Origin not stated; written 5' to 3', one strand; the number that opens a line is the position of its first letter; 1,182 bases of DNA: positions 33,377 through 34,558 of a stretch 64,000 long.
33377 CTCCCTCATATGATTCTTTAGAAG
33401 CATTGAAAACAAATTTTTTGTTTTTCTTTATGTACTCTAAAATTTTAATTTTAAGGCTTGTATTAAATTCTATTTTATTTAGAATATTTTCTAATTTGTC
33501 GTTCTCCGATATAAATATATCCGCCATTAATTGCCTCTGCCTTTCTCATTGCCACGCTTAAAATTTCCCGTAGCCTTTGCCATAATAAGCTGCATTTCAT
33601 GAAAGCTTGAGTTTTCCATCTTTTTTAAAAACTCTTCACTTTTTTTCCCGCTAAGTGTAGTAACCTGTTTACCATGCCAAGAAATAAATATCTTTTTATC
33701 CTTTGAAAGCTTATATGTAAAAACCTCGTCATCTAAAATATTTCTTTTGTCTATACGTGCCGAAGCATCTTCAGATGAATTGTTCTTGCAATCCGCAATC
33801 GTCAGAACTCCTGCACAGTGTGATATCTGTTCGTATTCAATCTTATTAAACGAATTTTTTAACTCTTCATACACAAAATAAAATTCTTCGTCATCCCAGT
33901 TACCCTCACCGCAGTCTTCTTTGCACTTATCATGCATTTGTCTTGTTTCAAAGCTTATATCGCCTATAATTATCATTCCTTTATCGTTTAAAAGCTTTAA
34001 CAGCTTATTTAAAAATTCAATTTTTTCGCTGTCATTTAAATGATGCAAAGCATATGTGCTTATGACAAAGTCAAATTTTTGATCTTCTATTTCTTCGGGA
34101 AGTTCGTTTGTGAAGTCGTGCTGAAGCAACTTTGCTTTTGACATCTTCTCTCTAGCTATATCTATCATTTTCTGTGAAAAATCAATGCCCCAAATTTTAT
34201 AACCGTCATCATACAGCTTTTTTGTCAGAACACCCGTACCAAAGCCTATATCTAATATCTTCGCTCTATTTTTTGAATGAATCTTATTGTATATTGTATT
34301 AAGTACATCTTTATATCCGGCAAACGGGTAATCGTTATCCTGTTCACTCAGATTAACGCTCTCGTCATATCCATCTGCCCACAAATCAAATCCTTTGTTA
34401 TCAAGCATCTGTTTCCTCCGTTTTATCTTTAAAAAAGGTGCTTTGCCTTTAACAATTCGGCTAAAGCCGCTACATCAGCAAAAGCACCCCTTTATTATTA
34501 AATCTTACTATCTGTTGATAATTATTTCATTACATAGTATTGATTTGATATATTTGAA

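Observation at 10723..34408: About 24-kb same-strand supercluster of GNAT acyltransferases mixed with antibiotic-modifying-type enzymes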

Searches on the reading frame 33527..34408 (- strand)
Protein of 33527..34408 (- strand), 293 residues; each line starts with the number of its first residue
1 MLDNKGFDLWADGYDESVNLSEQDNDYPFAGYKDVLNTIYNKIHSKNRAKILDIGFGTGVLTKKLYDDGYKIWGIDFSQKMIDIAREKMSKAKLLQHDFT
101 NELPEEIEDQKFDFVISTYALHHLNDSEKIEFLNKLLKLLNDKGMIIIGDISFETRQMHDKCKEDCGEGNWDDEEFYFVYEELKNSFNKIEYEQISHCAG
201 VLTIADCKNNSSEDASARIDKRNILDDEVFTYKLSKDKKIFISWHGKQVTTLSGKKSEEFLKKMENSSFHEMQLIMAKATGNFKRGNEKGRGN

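Call 5: search_protein_families(library=pfam, proteins=[window:33527-34408:-], max_evalue=0.001)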
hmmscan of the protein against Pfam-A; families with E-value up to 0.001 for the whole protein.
window:33527-34408:- (293 aa): 17 families
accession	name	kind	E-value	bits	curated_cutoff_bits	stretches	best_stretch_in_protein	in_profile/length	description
PF13649.12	Methyltransf_25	-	1.7e-19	70.7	27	1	51-144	1-97/97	Methyltransferase domain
PF13847.12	Methyltransf_31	-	3.4e-18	66.2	27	1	47-167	3-127/145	Methyltransferase domain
PF08241.18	Methyltransf_11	-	4.4e-17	62.9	21.2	1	52-148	1-95/95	Methyltransferase domain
PF08242.18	Methyltransf_12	-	8.6e-17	62.1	30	1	52-146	1-98/98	Methyltransferase domain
PF13489.12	Methyltransf_23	-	4.7e-14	52.9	27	1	45-151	20-119/164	Methyltransferase domain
PF02353.26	CMAS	-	4.2e-08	33.3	27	1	36-162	51-178/273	Mycolic acid cyclopropane synthetase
PF05891.18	Methyltransf_PK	-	4.8e-08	33.2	27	1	31-154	37-165/218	AdoMet dependent proline di-methyltransferase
PF01209.24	Ubie_methyltran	-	1.8e-07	31.2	20.1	1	41-152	41-155/233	ubiE/COQ5 methyltransferase family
PF05175.20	MTS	-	1.3e-06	28.6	23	1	42-148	26-138/170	Methyltransferase small domain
PF13679.12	Methyltransf_32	-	6.1e-06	26.7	27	1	37-123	14-110/143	Methyltransferase domain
PF09243.16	Rsm22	-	8.9e-06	25.8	23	1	29-148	16-139/275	Mitochondrial small ribosomal subunit Rsm22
PF00398.26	RrnaAD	-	1.3e-05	24.9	24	1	33-116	16-103/263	Ribosomal RNA adenine dimethylase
PF06325.19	PrmA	-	5e-05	23.4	22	1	45-151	159-261/296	Ribosomal protein L11 methyltransferase (PrmA)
PF07021.18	MetW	-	0.00021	21.4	21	1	46-139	12-101/193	Methionine biosynthesis protein MetW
PF05401.17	NodS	-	0.00025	21.4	24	1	45-150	41-146/201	Nodulation protein S (NodS)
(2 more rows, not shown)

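Call 18: search_protein_families(library=ncbifam, proteins=[window:33527-34408:-], max_evalue=0.00001)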
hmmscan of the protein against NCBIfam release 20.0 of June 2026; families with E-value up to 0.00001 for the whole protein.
window:33527-34408:- (293 aa): 34 families (the best 25 are shown)
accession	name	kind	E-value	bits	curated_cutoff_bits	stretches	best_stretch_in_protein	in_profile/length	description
NF043040.1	corrin_prot_MT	hypoth_equivalog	1.1e-21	77.3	180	1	36-150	31-149/216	corrinoid protein-associated methyltransferase CpaM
TIGR01983.1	UbiG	equivalog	3.8e-16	59.1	102.95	1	44-151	46-154/228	bifunctional 2-polyprenyl-6-hydroxyphenol methylase/3-demethylubiquinol 3-O-methyltransferase UbiG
TIGR02021.1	BchM-ChlM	equivalog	2e-14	53.5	158.9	1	3-143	10-150/218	magnesium protoporphyrin IX methyltransferase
NF045667.1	MTase_DVU1556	equivalog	2.5e-14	53.2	155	1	43-159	18-130/213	DVU_1556 family methyltransferase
TIGR02072.1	BioC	equivalog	6.3e-13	49.1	184.95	1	39-163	27-148/244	malonyl-ACP O-methyltransferase BioC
NF001244.0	PRK00216.1-5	equivalog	1.3e-12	47.5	216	1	39-162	40-167/236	bifunctional demethylmenaquinone methyltransferase/2-methoxy-6-polyprenyl-1,4-benzoquinol methylase UbiE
TIGR01934.1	MenG_MenH_UbiE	subfamily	7.5e-12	45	158.35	1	39-161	31-154/223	ubiquinone/menaquinone biosynthesis methyltransferase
NF004851.0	PRK06202.1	equivalog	5e-11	42.5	243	1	43-151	56-167/237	hypothetical protein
NF040539.1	AST_met_ArsM_2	exception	1.4e-10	41.5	240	1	38-153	47-169/262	putative arsinothricin biosynthesis methyltransferase ArsM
NF041537.1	ArsM_AhpD_UU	exception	1.6e-10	40.3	510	1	48-154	77-186/345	arsenite methyltransferase/AhpD domain selenoprotein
NF045882.1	PLipidMtase_Leg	equivalog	4.6e-10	39.6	390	1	35-145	31-140/207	phospholipid N-methyltransferase PmtA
NF041536.1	ArsM_DUF2284_UU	exception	1.7e-09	36.6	575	1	46-160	75-192/459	arsenite methyltransferase/DUF2284 domain selenoprotein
NF001241.0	PRK00216.1-2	equivalog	1.9e-09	37.5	327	1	40-160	44-159/231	demethylmenaquinone methyltransferase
TIGR04345.1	ovoA_Cterm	equivalog_domain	2.5e-09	37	170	0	32-102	26-95/242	putative 4-mercaptohistidine N1-methyltransferase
NF002463.0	PRK01683.1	equivalog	5.9e-09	35.9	297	1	40-166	24-146/258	trans-aconitate 2-methyltransferase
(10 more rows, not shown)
